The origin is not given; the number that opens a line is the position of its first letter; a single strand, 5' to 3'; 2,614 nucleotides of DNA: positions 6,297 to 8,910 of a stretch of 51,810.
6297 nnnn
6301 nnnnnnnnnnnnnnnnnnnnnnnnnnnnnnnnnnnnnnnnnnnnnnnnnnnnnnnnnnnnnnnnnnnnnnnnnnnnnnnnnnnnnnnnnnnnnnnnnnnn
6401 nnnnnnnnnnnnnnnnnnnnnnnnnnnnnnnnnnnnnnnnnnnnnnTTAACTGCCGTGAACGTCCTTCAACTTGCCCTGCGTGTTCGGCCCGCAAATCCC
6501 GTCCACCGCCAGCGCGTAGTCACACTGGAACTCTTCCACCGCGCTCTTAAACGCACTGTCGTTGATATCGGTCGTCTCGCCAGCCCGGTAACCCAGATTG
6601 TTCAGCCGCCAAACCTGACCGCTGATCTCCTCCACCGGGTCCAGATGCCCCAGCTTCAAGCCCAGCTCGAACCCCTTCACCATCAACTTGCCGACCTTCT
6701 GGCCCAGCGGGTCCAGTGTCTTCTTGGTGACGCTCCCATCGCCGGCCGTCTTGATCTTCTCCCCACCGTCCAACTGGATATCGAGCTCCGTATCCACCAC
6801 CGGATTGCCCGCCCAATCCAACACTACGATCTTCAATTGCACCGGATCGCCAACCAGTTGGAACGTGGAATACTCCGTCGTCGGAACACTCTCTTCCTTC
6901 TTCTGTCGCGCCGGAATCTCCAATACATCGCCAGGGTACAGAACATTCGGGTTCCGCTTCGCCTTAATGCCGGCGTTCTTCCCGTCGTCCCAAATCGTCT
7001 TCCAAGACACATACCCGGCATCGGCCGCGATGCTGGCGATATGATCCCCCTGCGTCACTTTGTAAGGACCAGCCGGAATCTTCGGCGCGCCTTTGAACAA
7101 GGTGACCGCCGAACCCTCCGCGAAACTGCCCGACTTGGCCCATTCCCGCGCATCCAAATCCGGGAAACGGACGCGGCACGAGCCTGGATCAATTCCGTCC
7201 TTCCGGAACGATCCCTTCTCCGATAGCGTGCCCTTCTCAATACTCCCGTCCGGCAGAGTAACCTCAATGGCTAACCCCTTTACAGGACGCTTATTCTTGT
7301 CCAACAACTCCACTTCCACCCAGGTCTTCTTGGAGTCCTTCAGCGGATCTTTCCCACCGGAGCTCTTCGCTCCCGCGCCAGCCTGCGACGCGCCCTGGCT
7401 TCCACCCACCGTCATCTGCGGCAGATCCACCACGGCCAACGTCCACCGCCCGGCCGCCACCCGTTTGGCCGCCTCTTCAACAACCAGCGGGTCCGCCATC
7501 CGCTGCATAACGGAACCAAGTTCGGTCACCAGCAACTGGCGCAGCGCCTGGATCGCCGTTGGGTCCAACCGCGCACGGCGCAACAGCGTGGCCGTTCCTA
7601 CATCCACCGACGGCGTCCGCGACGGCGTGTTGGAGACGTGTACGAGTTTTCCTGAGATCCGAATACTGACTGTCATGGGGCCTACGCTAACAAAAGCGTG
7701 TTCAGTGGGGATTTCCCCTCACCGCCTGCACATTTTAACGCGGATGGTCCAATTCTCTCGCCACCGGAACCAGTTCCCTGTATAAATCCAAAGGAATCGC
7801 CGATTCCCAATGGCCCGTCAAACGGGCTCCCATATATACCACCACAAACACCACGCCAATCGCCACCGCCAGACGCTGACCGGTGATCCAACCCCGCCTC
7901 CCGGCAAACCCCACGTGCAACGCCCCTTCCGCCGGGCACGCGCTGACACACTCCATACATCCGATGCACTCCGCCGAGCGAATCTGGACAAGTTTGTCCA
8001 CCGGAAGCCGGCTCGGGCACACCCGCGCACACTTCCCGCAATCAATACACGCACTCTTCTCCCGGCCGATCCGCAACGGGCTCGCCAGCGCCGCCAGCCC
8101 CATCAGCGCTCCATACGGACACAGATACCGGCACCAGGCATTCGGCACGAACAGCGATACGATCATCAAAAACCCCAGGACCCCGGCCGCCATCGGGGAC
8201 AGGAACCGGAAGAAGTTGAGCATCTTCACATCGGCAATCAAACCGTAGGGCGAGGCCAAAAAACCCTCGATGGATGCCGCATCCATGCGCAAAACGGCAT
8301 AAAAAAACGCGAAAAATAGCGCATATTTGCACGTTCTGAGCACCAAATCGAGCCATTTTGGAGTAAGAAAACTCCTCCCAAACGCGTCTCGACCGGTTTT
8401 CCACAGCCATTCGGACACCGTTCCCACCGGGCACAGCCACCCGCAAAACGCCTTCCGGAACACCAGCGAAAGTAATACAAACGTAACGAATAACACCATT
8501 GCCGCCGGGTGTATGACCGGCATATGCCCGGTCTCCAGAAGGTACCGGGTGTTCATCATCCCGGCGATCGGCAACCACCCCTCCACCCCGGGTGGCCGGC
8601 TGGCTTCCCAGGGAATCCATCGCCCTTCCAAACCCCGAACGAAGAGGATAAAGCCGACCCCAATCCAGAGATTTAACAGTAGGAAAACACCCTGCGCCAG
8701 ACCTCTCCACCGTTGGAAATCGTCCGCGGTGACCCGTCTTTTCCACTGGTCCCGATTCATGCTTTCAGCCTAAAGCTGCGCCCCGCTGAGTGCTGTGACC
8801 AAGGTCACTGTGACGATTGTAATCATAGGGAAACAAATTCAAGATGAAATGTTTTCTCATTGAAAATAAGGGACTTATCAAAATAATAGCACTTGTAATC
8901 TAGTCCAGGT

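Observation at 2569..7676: Tightly coupled operon of peptidoglycan-binding proteins without signal peptides, plus an HExxH protease, next to oriC: candidate undescribed envelope-targeting module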

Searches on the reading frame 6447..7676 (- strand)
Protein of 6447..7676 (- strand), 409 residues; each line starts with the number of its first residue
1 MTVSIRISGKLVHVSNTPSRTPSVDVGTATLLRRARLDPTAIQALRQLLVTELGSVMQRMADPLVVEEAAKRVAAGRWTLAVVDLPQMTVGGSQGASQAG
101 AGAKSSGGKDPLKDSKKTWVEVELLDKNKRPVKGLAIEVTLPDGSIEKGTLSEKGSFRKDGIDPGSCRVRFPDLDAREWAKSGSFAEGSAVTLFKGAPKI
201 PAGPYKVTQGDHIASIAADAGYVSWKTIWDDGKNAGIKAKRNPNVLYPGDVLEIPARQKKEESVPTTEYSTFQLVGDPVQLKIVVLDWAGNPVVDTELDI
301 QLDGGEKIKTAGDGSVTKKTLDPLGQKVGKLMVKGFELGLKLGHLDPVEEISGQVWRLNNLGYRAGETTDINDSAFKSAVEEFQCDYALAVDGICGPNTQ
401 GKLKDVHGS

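Call 3: search_protein_families(library=pfam, proteins=[window:6447-7676:-], max_evalue=0.1)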
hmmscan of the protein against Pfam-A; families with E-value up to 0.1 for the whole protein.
window:6447-7676:- (409 aa): 5 families
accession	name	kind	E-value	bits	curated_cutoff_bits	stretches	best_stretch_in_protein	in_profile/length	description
PF01471.23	PG_binding_1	-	3.5e-10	40.4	23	1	357-403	11-57/57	Putative peptidoglycan binding domain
PF13620.12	CarboxypepD_reg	-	0.0014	19.4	32.3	1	124-171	6-54/82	Carboxypeptidase regulatory-like domain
PF01476.26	LysM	-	0.025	14.9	20.9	0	205-255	1-43/43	LysM domain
PF02369.22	Big_1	-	0.037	14.5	34.9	0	277-311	17-52/93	Bacterial Ig-like domain (group 1)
PF09134.16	Invasin_D3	-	0.09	13.7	33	0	116-155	20-61/98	Invasin, domain 3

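Call 4: search_protein_families(library=ncbifam, proteins=[window:6447-7676:-], max_evalue=0.1)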
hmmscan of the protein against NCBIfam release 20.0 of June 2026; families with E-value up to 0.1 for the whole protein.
window:6447-7676:- (409 aa): 5 families
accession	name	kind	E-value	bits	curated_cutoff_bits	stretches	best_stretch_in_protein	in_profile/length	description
TIGR02869.1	spore_SleB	equivalog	3.6e-05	23.7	236.5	1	356-403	21-68/201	spore cortex-lytic enzyme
NF052335.1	PdgHdaseHSB129560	equivalog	0.00014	21.3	500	1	357-403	215-261/330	peptidoglycan hydrolase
NF052336.1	PdgHdaseHSB100310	equivalog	0.0004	19.9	500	1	356-403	199-246/316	peptidoglycan hydrolase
NF052377.1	lmo1851_S41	exception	0.036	12.8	725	1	357-404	399-446/468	lmo1851 family serine protease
NF040489.1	variant_MftA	exception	0.072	13.4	30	0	389-396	14-21/23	variant-type mycofactocin precursor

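Call 24: find_homologous_proteins(query=window:6447-7676:-, max_evalue=0.001)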
Query window:6447-7676:- (409 aa): 133 proteins with E <= 0.001 among 8000 candidates; the best 120 are listed.
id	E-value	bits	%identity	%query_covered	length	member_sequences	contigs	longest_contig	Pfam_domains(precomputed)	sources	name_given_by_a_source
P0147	7.5e-268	906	100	100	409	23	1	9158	PF01471.24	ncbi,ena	-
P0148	3.0e-248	842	91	100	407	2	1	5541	PF01471.24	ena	-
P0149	3.3e-242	822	90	100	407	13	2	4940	PF01471.24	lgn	-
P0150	4.9e-241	818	98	91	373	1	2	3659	PF01471.24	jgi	jgi:hypothetical protein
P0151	1.3e-221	754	80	100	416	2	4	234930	PF01471.24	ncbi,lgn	-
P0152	5.2e-221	752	83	100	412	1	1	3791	PF01471.24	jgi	jgi:LysM repeat protein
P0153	2.5e-218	743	78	100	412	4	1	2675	PF01471.24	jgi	-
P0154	3.6e-216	736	78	100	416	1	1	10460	PF01471.24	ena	-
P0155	1.1e-213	728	79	100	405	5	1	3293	PF13620.13,PF01471.24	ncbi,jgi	jgi:protocatechuate 3,4-dioxygenase beta subunit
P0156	1.3e-213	728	77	100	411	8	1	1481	PF01471.24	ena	-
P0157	1.5e-213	728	79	100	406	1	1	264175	PF01471.24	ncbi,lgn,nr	ncbi:MAG: peptidoglycan-binding protein [Acidobacteria bacterium]|nr:peptidoglycan-binding protein [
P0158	2.1e-212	724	80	100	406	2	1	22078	PF01471.24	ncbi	-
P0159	4.5e-210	716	76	100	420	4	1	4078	PF13620.13,PF01471.24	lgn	-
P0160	1.9e-209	714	76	100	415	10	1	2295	PF01471.24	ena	-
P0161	4.1e-209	713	77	100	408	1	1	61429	PF01471.24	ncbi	ncbi:MAG: peptidoglycan-binding protein [Bryobacteraceae bacterium]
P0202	5.1e-132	459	53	100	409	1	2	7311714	PF13620.13,PF01471.24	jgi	jgi:hypothetical protein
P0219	1.2e-43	168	29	49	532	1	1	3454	PF17789.8,PF25369.2,PF07202.19,PF13620.13,PF02963.24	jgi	jgi:uncharacterized protein (DUF2345 family)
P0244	5.7e-35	139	42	50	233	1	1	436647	-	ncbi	-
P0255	3.4e-32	130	35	38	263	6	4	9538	-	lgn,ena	-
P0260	2.1e-29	121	37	36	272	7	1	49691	-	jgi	jgi:translation initiation factor IF-1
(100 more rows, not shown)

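Call 26: find_encoding_contigs(protein=P0202, flank=10000, max_places=2)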
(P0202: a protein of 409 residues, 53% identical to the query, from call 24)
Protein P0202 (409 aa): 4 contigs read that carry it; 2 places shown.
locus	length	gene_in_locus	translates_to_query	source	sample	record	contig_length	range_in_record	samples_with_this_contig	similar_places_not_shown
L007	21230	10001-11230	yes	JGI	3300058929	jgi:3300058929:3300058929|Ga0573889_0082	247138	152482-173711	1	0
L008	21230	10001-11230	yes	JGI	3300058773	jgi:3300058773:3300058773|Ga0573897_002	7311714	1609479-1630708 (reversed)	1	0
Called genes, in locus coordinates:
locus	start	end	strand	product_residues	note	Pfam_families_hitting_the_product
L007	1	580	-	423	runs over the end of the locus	-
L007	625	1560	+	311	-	PF23023:Anti-Pycsar_Apyc1 (weak), PF00753:Lactamase_B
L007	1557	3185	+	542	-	PF01663:Phosphodiest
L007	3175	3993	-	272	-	PF03328:HpcH_HpaI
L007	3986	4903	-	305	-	-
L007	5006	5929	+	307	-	PF24827:AstE_AspA_cat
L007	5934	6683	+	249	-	PF00753:Lactamase_B, PF12706:Lactamase_B_2 (weak)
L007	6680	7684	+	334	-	PF00291:PALP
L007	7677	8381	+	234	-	PF08659:KR (faint), PF13561:adh_short_C2, PF00106:adh_short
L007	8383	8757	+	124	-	PF01042:Ribonuc_L-PSP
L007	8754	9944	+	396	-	PF07690:MFS_1, PF03137:OATP (weak), PF07690:MFS_1 (weak)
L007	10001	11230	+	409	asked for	PF13620:CarboxypepD_reg (weak), PF01471:PG_binding_1 (weak)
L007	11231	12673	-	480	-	PF00884:Sulfatase, PF01663:Phosphodiest (faint), PF16347:SGSH_C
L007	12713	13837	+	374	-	PF01118:Semialdhyde_dh, PF02774:Semialdhyde_dhC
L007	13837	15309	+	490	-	PF01425:Amidase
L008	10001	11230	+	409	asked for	PF13620:CarboxypepD_reg (weak), PF01471:PG_binding_1 (weak)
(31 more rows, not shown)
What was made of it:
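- It occurs as a singleton in a 7.3-Mb genome (call 26).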

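Call 27: find_encoding_contigs(protein=P0244, flank=10000, max_places=2)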
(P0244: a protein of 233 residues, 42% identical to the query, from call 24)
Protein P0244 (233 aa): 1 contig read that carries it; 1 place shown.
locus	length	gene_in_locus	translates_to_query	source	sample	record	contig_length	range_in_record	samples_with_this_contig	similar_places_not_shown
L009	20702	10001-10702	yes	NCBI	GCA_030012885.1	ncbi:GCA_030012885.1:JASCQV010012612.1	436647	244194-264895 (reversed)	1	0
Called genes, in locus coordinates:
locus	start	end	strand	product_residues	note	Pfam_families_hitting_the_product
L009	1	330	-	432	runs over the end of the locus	PF28597:T2SSF_N, PF00482:T2SSF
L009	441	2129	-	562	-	PF05157:MshEN, PF00437:T2SSE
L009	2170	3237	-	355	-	PF00437:T2SSE, PF13401:AAA_22 (faint)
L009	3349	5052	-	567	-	PF05157:MshEN, PF00437:T2SSE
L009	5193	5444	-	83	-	-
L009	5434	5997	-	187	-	PF07638:Sigma70_ECF, PF04542:Sigma70_r2, PF08281:Sigma70_r4_2, PF04545:Sigma70_r4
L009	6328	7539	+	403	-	PF01916:DS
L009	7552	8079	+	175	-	-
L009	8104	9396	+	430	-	PF00815:Histidinol_dh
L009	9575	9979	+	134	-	-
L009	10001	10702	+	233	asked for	-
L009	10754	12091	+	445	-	PF00691:OmpA (faint)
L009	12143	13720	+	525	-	-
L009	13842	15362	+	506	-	-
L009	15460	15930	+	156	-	PF05402:PqqD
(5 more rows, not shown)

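Call 28: find_encoding_contigs(protein=P0260, flank=10000, max_places=2)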
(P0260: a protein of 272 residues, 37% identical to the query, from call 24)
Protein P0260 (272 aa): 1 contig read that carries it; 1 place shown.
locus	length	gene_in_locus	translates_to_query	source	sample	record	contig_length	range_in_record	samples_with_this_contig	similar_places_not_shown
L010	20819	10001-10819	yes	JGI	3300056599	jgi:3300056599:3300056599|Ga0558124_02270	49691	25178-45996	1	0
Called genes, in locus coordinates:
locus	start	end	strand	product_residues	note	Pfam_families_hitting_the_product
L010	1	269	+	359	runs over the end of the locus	PF01075:Glyco_transf_9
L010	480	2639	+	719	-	PF00069:Pkinase, PF01636:APH (faint), PF07714:PK_Tyr_Ser-Thr, PF03109:ABC1 (weak), PF19583:ODP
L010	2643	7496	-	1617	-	PF00069:Pkinase, PF01636:APH (faint), PF06293:Kdo (weak), PF07714:PK_Tyr_Ser-Thr, PF00069:Pkinase, PF07714:PK_Tyr_Ser-Thr, PF13191:AAA_16, PF17874:TPR_MalT (weak), +3 more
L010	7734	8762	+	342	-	PF04389:Peptidase_M28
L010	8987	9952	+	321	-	PF00188:CAP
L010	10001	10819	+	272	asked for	-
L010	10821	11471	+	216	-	PF01471:PG_binding_1 (weak)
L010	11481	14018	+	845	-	-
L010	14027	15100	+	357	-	PF09937:DUF2169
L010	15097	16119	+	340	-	-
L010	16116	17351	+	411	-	PF13646:HEAT_2 (weak)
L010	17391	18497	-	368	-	PF08240:ADH_N, PF01262:AlaDh_PNT_C (weak), PF00107:ADH_zinc_N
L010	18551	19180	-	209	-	-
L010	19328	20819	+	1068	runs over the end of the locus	-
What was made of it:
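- L010: split g1 next to DUF2169 (call 28).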

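Call 73: search_protein_families(library=pfam, proteins=[P0255, P0219], max_evalue=0.01)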
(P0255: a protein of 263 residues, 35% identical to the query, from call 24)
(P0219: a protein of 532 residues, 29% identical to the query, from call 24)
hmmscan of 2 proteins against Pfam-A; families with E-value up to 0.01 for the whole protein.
P0255 (263 aa): 1 family
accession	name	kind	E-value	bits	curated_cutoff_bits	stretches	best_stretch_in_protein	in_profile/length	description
PF13620.12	CarboxypepD_reg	-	0.00078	20.2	32.3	0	123-170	6-54/82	Carboxypeptidase regulatory-like domain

P0219 (532 aa): 10 families
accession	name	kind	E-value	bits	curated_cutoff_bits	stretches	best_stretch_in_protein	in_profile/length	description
PF17789.7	MG4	-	4e-12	46.6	24.7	0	291-331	17-58/95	Macroglobulin domain MG4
PF13620.12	CarboxypepD_reg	-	7.5e-10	39.5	32.3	0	473-521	6-54/82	Carboxypeptidase regulatory-like domain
PF02963.22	EcoRI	-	7.9e-07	28.9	22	0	213-250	154-191/257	Restriction endonuclease EcoRI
PF07202.18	Tcp10_C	-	2.8e-06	27.3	36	0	223-245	6-28/35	T-complex protein 10 C-terminus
PF25369.1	SH3_VIII-1_N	-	9.5e-06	25.3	27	0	219-237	22-40/45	Myosin-1-like, N-terminal SH3 domain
PF15016.13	C5orf34_C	-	4e-05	23.7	27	0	481-497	44-60/82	C5orf34 C-terminal domain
PF21492.2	bL31_N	-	0.00026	21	27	0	308-323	23-38/60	Ribosomal protein L31p, N-terminal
PF12320.13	SbcD_C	-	0.00082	20.2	24.4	0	113-144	19-50/94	Type 5 capsule protein repressor C-terminal domain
PF14448.11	Nuc_N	-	0.0042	17.4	25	0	490-514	14-38/58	Nuclease N terminal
PF18565.7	Glyco_hydro2_C5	-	0.0042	17.4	32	0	112-139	12-39/103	Glycoside hydrolase family 2 C-terminal domain 5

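Call 85: search_protein_families(library=phrogs, proteins=[window:6447-7676:-], max_evalue=0.01)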
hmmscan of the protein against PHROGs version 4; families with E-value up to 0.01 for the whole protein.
window:6447-7676:- (409 aa): 5 families
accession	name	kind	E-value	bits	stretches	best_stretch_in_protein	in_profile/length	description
phrog_380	-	lysis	1.3e-07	32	1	199-267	180-247/309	endolysin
phrog_1493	-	lysis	2.7e-06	27.8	1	357-408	256-310/394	endolysin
phrog_2649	-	lysis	4.6e-05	24.4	1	357-405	190-237/261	endolysin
phrog_1224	-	head and packaging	0.0045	17.3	1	357-404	19-65/438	endolysin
phrog_291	-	lysis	0.0072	16.1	1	204-261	431-481/509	endolysin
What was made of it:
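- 6447..7676 (-): g1, 409 aa. Adaptor or co-effector-like protein. Domains: N-terminal domain (aa 1-110, nt 7347-7676); transthyretin/CarboxypepD_reg-like sandwich (aa 111-200, nt 7077-7346); LysM-like (aa ~205-255, nt 6912-7064); Ig-like region; PG_binding_1 (aa 357-403, nt 6468-6608). No signal peptide. Domain hits: calls 3, 85.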

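Call 86: search_protein_families(library=padloc, proteins=[window:6447-7676:-], max_evalue=0.01)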
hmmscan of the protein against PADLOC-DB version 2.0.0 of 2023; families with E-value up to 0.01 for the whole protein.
window:6447-7676:- (409 aa): 0 families

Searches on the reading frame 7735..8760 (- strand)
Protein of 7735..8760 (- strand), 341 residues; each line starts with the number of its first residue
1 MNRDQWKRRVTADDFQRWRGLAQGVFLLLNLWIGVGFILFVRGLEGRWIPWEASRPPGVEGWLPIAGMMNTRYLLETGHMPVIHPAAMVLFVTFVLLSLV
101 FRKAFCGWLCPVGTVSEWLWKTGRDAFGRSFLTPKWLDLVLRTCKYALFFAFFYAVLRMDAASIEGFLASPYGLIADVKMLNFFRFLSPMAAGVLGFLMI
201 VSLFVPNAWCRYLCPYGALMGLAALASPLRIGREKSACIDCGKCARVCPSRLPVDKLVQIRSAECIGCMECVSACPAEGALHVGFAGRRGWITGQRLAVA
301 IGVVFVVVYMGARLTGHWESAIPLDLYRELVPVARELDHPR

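Call 3: search_protein_families(library=pfam, proteins=[window:7735-8760:-], max_evalue=0.1)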
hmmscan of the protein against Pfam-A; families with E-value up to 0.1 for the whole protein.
window:7735-8760:- (341 aa): 17 families
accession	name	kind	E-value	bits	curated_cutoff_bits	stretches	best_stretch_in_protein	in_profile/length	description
PF12801.12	Fer4_5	-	9.5e-20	70.8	22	2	84-129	2-47/48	4Fe-4S binding domain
PF12837.12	Fer4_6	-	6.9e-10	38.8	25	2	234-250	5-21/24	4Fe-4S binding domain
PF00037.32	Fer4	-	1.5e-09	37.7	21.1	2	259-277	2-20/24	4Fe-4S binding domain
PF13237.11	Fer4_10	-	2e-09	37.7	25.5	1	231-276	2-53/53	4Fe-4S dicluster domain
PF13187.11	Fer4_9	-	1.1e-08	35.5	27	2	237-277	1-49/52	4Fe-4S dicluster domain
PF14697.11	Fer4_21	-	2.2e-07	31.4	35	1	235-282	5-58/59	4Fe-4S dicluster domain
PF12838.12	Fer4_7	-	1.2e-06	29.3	27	3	238-277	2-50/52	4Fe-4S dicluster domain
PF12797.12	Fer4_2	-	5e-06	26.6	24.5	2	264-277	9-22/22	4Fe-4S binding domain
PF13746.11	Fer4_18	-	5.7e-06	26.9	27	1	232-276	55-96/114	4Fe-4S dicluster domain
PF12800.12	Fer4_4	-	6.8e-06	26.4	24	2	264-277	3-16/17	4Fe-4S binding domain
PF12798.12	Fer4_3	-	0.00021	22.3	27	1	265-277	1-13/15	4Fe-4S binding domain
PF25160.1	LdpA_Fe-S-bd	-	0.0013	19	27.6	1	210-251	9-41/49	LdpA Fe-S cluster-binding domain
PF13534.11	Fer4_17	-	0.0049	17.8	22.2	0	234-252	42-60/61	4Fe-4S dicluster domain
PF13183.11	Fer4_8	-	0.0058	17.6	27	1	236-250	3-17/68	4Fe-4S dicluster domain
PF13370.11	Fer4_13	-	0.0066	17.6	24.5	0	235-250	3-18/58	4Fe-4S single cluster domain of Ferredoxin I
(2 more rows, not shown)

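Call 4: search_protein_families(library=ncbifam, proteins=[window:7735-8760:-], max_evalue=0.1)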
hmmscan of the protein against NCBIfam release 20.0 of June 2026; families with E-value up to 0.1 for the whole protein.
window:7735-8760:- (341 aa): 57 families (the best 25 are shown)
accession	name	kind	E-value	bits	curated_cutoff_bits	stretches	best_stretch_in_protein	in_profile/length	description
TIGR02163.1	napH_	subfamily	1.6e-20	73.7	213.05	1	90-278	66-249/255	NapH/MauN family ferredoxin-type protein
NF007013.0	PRK09477.1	equivalog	5.1e-20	71.7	234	1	62-278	62-272/286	quinol dehydrogenase ferredoxin subunit NapH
NF046105.1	TransRegNosR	equivalog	2.6e-12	45.8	1000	1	85-271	479-661/680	transcriptional regulator NosR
NF043039.1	HgcAB_like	equivalog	9.4e-07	28.7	285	1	131-278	199-347/350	HgcAB-like fusion protein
TIGR02745.1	ccoG_rdxA_fixG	equivalog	1.1e-06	27.9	316.7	1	235-275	230-267/435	cytochrome c oxidase accessory protein CcoG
NF038196.1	ferrodoxin_EFR1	subfamily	1.3e-06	28.7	75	1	235-278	183-227/242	EFR1 family ferrodoxin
TIGR04395.1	cutC_activ_rSAM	equivalog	3.6e-06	26.4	360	1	234-281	52-103/309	choline TMA-lyase-activating enzyme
NF007382.0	PRK09898.1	equivalog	4.3e-06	26.4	213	1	210-283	131-200/208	ferredoxin-like protein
NF045874.1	Vhu_polyferre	exception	2.1e-05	23.5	600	1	210-278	38-102/381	F420-non-reducing hydrogenase associated-polyferredoxin VhuB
NF058577.1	FdxA_fam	equivalog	2.4e-05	24.4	65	2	236-278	7-51/52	4Fe-4S ferredoxin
NF005504.0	PRK07118.1-3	equivalog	3.4e-05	23.3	437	1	235-289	218-274/293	Fe-S cluster domain-containing protein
TIGR02494.1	PFLE_PFLC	subfamily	8.5e-05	21.9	174.35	1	234-279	46-96/293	glycyl-radical enzyme activating protein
TIGR04041.1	activase_YjjW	hypoth_equivalog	0.00011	21.7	250.2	1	236-279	41-86/276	YjjW family glycine radical enzyme activase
TIGR02700.1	flavo_MJ0208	hypoth_equivalog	0.00019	20.8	251.35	1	227-282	141-195/234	dihydromethanopterin reductase (acceptor)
NF048008.1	SfplDhtActHpfHKleb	equivalog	0.00025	20.5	500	1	231-279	44-99/308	(2S)-3-sulfopropanediol dehydratase activating enzyme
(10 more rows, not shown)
